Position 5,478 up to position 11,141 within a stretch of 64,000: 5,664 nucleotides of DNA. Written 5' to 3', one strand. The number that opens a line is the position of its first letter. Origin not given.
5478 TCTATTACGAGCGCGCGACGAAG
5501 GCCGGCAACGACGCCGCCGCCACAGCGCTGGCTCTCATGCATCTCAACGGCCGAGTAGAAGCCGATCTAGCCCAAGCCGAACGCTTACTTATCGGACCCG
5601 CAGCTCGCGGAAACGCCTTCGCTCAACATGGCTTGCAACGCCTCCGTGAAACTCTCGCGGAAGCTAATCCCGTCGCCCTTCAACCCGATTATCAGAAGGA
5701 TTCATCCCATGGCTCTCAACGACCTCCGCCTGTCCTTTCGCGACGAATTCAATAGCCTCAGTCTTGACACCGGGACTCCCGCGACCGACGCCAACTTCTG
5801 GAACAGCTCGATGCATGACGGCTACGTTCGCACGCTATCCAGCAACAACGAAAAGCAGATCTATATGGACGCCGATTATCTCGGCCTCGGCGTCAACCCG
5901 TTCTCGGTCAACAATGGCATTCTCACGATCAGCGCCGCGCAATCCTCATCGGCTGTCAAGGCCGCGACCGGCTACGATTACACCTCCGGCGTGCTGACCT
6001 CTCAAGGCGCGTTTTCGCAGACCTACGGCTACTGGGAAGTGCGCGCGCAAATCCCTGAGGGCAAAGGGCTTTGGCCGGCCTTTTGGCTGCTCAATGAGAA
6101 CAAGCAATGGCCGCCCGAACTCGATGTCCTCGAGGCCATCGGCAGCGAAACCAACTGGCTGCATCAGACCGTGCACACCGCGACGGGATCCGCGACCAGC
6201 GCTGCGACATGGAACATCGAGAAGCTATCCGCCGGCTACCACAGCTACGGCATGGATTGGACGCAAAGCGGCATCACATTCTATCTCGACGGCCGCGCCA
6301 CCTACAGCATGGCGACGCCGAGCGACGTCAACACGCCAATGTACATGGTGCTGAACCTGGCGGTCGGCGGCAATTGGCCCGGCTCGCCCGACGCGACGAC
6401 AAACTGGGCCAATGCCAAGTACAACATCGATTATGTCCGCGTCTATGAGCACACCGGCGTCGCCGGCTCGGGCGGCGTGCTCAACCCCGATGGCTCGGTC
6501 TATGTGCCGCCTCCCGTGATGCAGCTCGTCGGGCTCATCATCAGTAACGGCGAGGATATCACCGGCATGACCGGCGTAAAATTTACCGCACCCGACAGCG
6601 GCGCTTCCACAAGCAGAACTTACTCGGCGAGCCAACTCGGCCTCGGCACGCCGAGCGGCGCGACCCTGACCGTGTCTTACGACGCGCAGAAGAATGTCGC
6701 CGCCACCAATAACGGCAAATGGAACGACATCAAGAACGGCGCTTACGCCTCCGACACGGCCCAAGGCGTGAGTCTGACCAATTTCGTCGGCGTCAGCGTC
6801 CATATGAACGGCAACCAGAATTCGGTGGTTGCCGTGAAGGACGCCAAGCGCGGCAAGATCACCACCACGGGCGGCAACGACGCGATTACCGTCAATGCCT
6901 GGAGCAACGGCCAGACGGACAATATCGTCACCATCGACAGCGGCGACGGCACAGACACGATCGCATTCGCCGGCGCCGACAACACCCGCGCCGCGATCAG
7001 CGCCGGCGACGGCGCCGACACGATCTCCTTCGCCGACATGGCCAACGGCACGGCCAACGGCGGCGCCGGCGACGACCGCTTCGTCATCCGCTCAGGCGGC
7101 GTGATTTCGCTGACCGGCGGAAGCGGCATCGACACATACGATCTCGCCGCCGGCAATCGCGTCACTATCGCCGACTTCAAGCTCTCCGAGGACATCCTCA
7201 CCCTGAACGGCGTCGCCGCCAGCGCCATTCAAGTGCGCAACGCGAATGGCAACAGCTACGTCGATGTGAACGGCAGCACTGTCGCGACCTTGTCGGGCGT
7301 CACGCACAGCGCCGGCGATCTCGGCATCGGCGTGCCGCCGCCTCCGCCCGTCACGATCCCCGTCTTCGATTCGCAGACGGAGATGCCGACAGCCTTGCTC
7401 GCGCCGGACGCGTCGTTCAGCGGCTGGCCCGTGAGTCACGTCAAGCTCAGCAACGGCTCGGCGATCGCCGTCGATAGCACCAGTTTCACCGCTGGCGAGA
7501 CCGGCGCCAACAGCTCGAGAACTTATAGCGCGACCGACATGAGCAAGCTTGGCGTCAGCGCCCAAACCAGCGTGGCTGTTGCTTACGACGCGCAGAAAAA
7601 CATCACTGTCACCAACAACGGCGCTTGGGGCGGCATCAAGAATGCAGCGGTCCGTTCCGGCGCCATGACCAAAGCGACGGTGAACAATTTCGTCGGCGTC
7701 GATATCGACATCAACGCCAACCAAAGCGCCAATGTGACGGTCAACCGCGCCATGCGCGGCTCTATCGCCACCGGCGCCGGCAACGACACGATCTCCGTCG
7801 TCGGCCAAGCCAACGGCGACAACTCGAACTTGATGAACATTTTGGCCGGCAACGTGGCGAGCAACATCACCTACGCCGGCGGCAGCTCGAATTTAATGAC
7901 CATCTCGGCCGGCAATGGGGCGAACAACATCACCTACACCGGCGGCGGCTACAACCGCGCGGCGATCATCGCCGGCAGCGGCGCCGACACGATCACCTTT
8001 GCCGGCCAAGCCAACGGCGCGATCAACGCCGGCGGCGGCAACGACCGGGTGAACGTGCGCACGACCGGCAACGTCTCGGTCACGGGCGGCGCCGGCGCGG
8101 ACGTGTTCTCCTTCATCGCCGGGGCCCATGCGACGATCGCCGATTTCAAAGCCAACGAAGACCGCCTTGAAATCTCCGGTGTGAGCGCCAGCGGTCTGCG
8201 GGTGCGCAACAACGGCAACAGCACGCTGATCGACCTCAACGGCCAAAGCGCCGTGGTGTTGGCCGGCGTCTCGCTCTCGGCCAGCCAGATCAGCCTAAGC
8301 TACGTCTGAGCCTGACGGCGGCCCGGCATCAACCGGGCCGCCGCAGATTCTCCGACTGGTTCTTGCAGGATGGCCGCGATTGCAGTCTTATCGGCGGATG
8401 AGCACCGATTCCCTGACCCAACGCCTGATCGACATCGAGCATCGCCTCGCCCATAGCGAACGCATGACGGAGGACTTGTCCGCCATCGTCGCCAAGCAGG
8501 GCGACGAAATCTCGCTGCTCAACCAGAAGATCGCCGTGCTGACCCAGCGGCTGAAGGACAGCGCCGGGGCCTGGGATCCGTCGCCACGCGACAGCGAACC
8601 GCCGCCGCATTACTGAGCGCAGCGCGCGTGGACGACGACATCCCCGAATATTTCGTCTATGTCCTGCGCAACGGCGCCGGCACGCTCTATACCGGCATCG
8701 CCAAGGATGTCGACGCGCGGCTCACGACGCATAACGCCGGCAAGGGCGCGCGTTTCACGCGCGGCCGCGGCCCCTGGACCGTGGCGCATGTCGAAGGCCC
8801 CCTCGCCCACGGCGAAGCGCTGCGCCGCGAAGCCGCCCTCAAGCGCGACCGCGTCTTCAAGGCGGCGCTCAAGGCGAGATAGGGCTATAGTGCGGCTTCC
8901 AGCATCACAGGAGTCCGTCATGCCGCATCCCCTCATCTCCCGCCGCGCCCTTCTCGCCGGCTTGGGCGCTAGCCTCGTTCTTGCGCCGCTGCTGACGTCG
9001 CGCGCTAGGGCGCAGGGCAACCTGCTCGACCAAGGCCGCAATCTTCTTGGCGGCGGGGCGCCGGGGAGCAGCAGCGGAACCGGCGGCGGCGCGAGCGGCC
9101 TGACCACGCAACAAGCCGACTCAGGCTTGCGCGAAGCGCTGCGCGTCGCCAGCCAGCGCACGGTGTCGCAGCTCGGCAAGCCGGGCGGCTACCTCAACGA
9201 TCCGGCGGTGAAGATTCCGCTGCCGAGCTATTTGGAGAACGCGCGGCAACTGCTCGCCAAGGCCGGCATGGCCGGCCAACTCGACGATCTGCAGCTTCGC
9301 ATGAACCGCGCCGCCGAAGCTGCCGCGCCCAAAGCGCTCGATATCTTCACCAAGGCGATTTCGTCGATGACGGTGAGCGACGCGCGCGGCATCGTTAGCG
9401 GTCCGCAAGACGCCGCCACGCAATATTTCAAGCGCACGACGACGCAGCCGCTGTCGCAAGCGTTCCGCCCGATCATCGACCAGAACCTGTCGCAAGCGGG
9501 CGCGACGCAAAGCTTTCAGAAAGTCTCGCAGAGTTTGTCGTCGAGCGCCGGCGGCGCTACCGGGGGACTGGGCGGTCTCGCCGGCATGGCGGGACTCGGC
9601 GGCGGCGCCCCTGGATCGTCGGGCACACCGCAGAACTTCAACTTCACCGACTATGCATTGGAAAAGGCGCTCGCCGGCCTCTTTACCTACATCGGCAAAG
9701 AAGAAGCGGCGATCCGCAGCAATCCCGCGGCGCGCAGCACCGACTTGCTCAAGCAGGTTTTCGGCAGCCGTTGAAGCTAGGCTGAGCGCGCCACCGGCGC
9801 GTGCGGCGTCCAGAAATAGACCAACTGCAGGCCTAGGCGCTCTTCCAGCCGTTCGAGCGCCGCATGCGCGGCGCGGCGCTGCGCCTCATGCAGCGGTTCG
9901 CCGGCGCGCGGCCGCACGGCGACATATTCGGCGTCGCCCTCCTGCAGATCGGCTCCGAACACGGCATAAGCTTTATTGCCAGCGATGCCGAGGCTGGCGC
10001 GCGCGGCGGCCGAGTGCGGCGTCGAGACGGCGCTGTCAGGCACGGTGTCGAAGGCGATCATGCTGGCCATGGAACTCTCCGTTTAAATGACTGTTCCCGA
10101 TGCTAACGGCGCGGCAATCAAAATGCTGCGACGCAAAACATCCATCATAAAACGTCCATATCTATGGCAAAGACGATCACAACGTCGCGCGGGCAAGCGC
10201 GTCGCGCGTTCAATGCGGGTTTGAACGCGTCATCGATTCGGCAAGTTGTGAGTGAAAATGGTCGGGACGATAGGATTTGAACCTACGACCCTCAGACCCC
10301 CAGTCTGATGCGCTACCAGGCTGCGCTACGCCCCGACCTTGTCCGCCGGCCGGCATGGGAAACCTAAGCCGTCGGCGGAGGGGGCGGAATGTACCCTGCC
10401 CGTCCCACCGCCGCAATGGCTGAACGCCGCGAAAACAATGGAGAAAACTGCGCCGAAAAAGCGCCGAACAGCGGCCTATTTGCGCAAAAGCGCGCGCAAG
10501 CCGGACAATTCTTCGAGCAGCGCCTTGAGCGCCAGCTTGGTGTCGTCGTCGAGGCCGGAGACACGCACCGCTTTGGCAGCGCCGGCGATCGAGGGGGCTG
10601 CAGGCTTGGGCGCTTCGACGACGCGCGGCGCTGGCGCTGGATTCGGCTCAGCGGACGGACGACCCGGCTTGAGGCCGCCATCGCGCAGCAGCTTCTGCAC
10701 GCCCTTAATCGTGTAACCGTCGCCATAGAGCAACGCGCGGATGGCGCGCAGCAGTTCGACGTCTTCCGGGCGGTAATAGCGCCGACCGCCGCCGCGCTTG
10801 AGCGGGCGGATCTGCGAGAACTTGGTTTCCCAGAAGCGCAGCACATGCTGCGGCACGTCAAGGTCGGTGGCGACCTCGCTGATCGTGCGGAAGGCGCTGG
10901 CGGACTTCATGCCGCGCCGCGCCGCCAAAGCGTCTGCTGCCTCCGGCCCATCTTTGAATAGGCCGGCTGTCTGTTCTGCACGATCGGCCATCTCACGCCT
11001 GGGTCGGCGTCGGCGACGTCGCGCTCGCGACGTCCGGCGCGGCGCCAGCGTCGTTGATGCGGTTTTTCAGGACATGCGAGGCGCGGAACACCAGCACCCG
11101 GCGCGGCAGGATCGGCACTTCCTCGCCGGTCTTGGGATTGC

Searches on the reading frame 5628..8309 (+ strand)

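Call 21: search_protein_families(library=pfam, proteins=[window:5628-8309:+], max_evalue=0.001)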
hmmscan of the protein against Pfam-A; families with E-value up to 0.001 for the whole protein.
window:5628-8309:+ (893 aa): 1 family
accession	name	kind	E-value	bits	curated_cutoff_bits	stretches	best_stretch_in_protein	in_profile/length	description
PF00722.28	Glyco_hydro_16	-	4.4e-25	88.6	22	1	98-270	21-174/175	Glycosyl hydrolases family 16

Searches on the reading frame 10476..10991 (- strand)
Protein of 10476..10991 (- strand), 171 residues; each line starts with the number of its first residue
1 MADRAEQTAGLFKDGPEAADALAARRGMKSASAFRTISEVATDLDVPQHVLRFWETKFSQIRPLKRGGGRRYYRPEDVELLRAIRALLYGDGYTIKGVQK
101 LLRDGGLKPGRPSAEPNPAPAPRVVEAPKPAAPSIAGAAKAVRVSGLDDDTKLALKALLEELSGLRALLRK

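Call 21: search_protein_families(library=pfam, proteins=[window:10476-10991:-], max_evalue=0.001)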
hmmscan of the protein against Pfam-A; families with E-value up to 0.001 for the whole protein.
window:10476-10991:- (171 aa): 3 families
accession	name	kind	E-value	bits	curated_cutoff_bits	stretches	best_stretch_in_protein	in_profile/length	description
PF13411.12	MerR_1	-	4.9e-23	81.4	21.6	1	36-103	2-67/69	MerR HTH family regulatory protein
PF00376.29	MerR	-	1.8e-07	31.3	28.2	1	36-73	1-38/38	MerR family regulatory protein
PF01527.26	HTH_Tnp_1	-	0.00047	20.8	24.1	0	32-59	21-48/75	Transposase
